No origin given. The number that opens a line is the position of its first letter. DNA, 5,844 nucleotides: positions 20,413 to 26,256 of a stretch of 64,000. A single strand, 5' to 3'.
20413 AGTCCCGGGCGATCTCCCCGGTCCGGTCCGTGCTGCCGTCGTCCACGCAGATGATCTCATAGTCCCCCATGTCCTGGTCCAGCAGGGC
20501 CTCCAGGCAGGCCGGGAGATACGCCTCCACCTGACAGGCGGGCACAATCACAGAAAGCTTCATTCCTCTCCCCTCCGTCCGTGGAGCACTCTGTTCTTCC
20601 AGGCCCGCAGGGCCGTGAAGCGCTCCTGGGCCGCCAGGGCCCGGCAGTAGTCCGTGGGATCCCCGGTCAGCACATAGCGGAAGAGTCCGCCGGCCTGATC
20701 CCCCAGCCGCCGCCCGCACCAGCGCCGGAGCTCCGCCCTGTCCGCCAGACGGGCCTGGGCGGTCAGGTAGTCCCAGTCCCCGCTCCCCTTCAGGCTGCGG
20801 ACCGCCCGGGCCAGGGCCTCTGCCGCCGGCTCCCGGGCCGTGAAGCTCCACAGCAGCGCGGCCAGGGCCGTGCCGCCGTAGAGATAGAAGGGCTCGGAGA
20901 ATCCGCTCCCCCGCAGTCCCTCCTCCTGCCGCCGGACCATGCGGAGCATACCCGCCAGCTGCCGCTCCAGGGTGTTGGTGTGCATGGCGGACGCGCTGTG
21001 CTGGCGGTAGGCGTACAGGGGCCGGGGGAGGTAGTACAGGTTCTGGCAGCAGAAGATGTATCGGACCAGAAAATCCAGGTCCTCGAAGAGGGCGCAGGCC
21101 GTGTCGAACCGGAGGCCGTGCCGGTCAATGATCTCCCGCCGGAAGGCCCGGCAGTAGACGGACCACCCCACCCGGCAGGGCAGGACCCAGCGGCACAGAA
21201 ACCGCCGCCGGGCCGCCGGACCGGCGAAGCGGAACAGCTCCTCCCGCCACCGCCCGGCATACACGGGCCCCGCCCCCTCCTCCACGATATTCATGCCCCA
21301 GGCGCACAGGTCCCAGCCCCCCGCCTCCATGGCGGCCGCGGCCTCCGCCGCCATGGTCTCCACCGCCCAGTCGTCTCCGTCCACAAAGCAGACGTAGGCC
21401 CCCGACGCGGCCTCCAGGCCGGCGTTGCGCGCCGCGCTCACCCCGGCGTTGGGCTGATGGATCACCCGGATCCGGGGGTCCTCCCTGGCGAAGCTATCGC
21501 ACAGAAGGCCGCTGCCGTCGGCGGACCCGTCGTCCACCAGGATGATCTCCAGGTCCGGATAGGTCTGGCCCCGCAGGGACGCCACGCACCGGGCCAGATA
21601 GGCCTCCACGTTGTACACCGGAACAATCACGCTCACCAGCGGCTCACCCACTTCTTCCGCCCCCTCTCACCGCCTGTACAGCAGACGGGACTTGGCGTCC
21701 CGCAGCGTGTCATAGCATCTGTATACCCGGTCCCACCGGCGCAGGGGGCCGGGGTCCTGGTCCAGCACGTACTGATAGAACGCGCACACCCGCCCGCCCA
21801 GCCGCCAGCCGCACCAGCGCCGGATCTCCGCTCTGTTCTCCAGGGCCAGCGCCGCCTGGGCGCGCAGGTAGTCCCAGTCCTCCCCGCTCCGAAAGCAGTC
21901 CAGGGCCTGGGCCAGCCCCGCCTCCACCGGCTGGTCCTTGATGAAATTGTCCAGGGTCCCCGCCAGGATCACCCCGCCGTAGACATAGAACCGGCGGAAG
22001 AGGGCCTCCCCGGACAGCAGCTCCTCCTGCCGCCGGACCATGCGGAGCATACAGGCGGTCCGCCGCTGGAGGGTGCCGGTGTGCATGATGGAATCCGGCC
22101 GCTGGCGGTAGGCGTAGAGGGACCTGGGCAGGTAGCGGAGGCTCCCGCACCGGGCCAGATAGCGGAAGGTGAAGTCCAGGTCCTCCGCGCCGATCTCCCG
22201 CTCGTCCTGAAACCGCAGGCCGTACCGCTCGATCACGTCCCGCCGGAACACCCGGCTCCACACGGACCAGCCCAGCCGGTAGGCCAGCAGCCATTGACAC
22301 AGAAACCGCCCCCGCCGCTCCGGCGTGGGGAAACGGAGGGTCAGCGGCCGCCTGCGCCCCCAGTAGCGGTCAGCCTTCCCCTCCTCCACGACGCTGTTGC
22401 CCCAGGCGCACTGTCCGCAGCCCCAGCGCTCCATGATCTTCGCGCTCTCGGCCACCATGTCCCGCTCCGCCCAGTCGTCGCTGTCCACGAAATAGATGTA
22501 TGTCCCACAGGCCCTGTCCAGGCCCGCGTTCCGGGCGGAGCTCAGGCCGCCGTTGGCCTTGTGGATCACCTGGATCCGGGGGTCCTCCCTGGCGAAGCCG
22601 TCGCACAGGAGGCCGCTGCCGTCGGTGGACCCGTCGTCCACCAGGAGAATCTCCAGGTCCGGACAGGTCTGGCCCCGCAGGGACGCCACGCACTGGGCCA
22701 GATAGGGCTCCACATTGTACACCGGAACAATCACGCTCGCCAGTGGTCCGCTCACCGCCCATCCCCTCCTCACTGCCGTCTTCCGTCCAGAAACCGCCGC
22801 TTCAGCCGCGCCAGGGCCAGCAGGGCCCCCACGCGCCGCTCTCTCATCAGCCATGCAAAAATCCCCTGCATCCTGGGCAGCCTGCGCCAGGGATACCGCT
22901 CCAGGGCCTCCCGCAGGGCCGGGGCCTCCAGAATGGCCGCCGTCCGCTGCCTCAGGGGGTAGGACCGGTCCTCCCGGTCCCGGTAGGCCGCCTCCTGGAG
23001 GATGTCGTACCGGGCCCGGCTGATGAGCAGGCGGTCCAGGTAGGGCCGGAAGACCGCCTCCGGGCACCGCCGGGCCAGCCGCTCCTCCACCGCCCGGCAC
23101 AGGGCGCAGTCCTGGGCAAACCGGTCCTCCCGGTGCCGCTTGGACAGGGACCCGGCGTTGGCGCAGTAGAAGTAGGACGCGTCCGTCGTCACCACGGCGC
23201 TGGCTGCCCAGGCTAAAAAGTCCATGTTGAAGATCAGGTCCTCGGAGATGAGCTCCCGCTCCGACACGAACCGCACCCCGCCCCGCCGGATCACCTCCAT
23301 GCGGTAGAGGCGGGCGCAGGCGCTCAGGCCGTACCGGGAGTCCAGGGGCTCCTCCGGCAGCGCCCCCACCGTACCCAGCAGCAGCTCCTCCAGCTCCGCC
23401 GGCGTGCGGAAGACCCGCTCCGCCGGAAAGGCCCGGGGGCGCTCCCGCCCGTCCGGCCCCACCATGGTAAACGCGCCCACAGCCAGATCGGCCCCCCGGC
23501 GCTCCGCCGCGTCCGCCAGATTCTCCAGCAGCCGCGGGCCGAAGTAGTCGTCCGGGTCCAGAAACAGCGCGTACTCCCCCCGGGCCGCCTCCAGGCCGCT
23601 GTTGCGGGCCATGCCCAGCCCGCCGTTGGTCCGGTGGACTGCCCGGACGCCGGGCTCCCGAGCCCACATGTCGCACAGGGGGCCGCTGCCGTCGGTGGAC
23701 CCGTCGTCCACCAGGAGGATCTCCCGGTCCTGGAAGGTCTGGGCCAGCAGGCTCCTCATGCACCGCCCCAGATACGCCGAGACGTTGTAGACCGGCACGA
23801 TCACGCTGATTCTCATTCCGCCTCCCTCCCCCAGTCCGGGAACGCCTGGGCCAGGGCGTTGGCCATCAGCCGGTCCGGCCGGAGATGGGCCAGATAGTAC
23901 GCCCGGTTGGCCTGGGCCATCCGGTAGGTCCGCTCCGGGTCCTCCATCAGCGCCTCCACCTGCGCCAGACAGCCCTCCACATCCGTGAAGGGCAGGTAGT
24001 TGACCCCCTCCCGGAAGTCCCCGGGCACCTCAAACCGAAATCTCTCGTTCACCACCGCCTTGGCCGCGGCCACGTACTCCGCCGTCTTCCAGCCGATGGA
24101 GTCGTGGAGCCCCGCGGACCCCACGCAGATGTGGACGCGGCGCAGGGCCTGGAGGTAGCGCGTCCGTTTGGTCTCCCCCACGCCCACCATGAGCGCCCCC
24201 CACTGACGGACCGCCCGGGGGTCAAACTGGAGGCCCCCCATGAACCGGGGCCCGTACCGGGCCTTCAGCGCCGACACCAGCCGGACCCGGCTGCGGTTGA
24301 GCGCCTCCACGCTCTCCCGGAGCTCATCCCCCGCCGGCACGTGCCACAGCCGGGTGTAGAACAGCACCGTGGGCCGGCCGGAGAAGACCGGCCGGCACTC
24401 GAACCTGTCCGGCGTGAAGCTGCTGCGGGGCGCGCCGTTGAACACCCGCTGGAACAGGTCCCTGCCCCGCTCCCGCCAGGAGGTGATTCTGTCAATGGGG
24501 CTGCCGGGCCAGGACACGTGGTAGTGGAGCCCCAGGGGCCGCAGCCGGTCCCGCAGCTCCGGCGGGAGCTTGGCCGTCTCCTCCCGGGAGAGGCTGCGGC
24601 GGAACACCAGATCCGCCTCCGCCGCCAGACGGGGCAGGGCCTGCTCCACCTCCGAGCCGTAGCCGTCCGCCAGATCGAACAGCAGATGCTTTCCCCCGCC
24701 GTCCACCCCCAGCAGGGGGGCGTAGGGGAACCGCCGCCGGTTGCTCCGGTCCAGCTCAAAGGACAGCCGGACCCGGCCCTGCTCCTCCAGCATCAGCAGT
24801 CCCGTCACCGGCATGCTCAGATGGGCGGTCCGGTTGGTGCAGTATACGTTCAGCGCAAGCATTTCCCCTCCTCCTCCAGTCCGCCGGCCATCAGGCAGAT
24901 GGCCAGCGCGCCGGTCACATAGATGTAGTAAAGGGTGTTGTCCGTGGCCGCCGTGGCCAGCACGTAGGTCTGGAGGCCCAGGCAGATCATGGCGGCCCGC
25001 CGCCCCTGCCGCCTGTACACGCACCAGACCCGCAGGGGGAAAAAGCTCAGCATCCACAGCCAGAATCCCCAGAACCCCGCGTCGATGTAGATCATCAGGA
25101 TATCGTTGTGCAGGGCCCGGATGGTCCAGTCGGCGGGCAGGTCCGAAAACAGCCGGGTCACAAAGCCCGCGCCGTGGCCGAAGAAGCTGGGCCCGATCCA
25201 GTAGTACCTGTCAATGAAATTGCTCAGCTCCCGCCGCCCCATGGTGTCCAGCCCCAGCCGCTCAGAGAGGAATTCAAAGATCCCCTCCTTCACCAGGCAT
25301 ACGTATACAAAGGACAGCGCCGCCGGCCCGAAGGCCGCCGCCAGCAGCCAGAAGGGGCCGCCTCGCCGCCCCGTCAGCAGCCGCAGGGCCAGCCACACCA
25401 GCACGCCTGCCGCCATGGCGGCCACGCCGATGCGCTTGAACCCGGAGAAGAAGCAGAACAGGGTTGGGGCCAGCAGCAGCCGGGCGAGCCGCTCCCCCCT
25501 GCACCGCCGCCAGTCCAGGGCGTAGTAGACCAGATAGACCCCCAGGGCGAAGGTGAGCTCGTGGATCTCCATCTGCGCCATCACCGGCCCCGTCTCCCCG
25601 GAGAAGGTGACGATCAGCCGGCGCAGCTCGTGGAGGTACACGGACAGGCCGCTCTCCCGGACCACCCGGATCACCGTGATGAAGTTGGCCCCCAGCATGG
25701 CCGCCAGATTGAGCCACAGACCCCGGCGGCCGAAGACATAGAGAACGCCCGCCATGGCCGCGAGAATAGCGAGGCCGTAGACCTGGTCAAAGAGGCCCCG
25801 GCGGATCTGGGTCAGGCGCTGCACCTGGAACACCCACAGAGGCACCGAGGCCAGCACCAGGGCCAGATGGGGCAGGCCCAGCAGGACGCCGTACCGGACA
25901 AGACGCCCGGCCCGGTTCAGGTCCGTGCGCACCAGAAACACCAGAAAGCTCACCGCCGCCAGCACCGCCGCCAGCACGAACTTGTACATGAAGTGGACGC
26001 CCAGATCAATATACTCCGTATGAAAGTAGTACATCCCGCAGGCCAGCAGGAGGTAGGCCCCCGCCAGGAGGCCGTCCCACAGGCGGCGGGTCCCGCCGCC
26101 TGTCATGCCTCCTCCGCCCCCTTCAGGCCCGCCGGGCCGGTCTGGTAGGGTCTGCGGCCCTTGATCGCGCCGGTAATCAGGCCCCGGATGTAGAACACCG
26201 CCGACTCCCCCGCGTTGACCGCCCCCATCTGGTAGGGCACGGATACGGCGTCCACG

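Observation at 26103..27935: Wzz-like co-polymerase fused to a catalytically degenerate GGDEF domain (GGGQF)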

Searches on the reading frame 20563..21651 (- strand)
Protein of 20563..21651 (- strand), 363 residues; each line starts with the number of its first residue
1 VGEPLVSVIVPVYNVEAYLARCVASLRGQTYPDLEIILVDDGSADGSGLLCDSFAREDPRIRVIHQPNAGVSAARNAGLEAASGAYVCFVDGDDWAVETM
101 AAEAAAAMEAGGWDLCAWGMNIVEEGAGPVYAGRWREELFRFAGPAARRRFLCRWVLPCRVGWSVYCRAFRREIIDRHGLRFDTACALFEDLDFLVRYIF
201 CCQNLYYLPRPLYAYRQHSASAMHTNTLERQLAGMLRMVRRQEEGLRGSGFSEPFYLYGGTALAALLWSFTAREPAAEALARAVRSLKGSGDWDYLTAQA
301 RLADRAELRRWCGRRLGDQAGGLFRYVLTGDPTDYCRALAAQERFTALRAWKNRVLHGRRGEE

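Call 6: search_protein_families(library=pfam, proteins=[window:20563-21651:-], max_evalue=0.001)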
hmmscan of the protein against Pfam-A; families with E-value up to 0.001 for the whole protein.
window:20563-21651:- (363 aa): 3 families
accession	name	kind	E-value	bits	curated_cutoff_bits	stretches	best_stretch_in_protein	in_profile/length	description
PF00535.33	Glycos_transf_2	-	4.8e-35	121.4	23.3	1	7-177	1-166/168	Glycosyl transferase family 2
PF13641.12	Glyco_tranf_2_3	-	2.5e-09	37.9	27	1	6-94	3-97/230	Glycosyltransferase like family 2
PF10111.15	Glyco_tranf_2_2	-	9.2e-09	35.6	27.3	1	7-100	1-98/276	Glycosyltransferase like family 2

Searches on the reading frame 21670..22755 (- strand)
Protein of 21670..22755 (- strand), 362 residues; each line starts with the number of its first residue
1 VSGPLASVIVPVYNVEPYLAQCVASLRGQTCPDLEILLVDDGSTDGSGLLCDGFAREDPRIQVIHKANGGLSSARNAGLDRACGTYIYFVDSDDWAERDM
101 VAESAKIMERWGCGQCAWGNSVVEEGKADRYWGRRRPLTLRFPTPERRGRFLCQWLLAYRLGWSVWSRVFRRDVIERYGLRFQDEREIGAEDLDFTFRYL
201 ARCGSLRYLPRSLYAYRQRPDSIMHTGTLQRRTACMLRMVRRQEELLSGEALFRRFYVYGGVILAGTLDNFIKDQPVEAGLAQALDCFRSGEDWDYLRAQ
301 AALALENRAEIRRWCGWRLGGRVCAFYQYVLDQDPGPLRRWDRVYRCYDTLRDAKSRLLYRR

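Call 46: search_protein_families(library=ncbifam, proteins=[window:21670-22755:-], max_evalue=0.001)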
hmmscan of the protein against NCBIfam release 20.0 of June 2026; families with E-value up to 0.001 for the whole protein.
window:21670-22755:- (362 aa): 22 families
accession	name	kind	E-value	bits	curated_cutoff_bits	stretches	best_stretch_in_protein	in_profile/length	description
NF007482.0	PRK10073.1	equivalog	2.1e-33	115.8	423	1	4-228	6-227/334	glycosyltransferase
NF047683.1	TeichurnBiosyTuaG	equivalog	8.7e-21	74.7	400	1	3-111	5-114/252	teichuronic acid biosynthesis protein TuaG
NF041875.1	EPS_EpsD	equivalog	3.2e-15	56.4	370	1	7-107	2-103/325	exopolysaccharide biosynthesis glycosyltransferase EpsD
TIGR03965.1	mycofact_glyco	equivalog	4.7e-15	55.4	280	1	6-94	76-165/467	mycofactocin biosynthesis glycosyltransferase MftF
NF050050.1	ProtGlycPglI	equivalog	1.5e-13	50.8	500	1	4-98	2-98/306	GalNAc(5)-diNAcBac-PP-undecaprenol beta-1,3-glucosyltransferase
TIGR03937.1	PgaC_IcaA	equivalog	1.7e-13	50.4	422.3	1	4-99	45-141/407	poly-beta-1,6-N-acetyl-D-glucosamine synthase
NF041394.1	GtaseAglG_Halo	equivalog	4.2e-11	42.7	440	1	7-110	4-109/304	glucosyl-dolichyl phosphate glucuronosyltransferase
TIGR04242.1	nodulat_NodC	equivalog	1.3e-10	40.8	550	1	4-114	48-162/395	chitooligosaccharide synthase NodC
NF053739.1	GlytfEpsEBac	equivalog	1.5e-10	40.5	450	1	4-96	1-95/265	glycosyltransferase EpsE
TIGR04283.1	glyco_like_mftF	equivalog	2.4e-10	40.4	182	1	7-108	2-97/221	TIGR04283 family arsenosugar biosynthesis glycosyltransferase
TIGR03111.1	glyc2_xrt_Gpos1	hypoth_equivalog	6.6e-10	38.3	363.95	1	4-103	49-151/439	TIGR03111 family XrtG-associated glycosyltransferase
NF038299.1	EPS_HpsN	equivalog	1.7e-09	37.1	425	1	5-108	2-106/317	hormogonium polysaccharide biosynthesis glycosyltransferase HpsN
NF038302.1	EPS_HpsE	equivalog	3.1e-08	33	300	1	7-109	4-112/307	hormogonium polysaccharide biosynthesis glycosyltransferase HpsE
NF007453.0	PRK10018.1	equivalog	8.7e-07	28.9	382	1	3-96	5-100/280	colanic acid biosynthesis glycosyltransferase WcaA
NF007986.1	PRK10714.1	equivalog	1.2e-06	27.7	529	1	7-93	9-100/316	undecaprenyl-phosphate 4-deoxy-4-formamido-L-arabinose transferase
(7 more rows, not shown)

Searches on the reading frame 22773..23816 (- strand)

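Call 6: search_protein_families(library=pfam, proteins=[window:22773-23816:-], max_evalue=0.001)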
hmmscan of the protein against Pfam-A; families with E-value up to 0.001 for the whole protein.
window:22773-23816:- (348 aa): 3 families
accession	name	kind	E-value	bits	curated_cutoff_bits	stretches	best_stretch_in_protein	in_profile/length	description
PF00535.33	Glycos_transf_2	-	5e-35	121.3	23.3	1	4-131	1-130/168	Glycosyl transferase family 2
PF13641.12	Glyco_tranf_2_3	-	3.8e-09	37.3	27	1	2-107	2-114/230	Glycosyltransferase like family 2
PF10111.15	Glyco_tranf_2_2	-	8.7e-07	29.1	27.3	1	4-102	1-104/276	Glycosyltransferase like family 2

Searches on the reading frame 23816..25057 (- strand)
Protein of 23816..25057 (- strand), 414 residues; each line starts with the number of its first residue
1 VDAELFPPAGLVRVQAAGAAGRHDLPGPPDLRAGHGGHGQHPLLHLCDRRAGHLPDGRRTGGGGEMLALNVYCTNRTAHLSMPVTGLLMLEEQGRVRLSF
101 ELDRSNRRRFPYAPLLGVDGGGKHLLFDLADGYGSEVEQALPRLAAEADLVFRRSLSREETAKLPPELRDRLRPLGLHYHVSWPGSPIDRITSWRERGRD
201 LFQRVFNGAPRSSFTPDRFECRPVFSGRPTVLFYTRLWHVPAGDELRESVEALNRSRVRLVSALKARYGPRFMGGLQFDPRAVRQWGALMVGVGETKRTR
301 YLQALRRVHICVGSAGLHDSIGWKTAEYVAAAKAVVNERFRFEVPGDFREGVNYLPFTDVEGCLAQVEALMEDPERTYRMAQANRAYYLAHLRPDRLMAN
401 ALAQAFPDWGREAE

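Call 6: search_protein_families(library=pfam, proteins=[window:23816-25057:-], max_evalue=0.001)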
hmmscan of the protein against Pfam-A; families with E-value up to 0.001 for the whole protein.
window:23816-25057:- (414 aa): 1 family
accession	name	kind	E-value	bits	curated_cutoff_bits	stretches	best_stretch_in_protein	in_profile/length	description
PF13524.12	Glyco_trans_1_2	-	2.9e-08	34.2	25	1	259-402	4-143/144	Glycosyl transferase-like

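Call 46: search_protein_families(library=ncbifam, proteins=[window:23816-24865:-], max_evalue=0.001)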
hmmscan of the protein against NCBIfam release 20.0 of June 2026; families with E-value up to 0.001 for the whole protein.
window:23816-24865:- (350 aa): 0 families

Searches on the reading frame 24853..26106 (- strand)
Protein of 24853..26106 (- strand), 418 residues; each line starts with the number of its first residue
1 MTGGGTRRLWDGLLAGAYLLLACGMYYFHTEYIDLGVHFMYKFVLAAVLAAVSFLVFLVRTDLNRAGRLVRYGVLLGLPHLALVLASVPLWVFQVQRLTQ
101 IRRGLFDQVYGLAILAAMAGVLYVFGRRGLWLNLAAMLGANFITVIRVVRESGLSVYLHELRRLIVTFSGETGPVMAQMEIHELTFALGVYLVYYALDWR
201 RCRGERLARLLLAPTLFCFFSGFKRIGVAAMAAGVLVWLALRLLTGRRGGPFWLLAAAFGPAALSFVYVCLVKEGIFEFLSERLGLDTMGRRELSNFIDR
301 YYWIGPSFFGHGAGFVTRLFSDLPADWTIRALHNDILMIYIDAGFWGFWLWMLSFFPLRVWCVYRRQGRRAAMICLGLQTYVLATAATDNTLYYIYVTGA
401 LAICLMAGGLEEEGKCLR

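Call 3: search_protein_families(library=pfam, proteins=[window:24853-26106:-], max_evalue=1)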
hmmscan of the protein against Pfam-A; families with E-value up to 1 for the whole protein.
window:24853-26106:- (418 aa): 1 family
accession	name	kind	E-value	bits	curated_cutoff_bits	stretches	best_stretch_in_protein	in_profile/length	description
PF04932.20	Wzy_C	-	0.00099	19.4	31.7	1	211-352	2-149/149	O-Antigen ligase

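Call 4: search_protein_families(library=ncbifam, proteins=[window:24853-26106:-], max_evalue=1)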
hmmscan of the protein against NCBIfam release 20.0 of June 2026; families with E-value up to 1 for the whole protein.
window:24853-26106:- (418 aa): 0 families
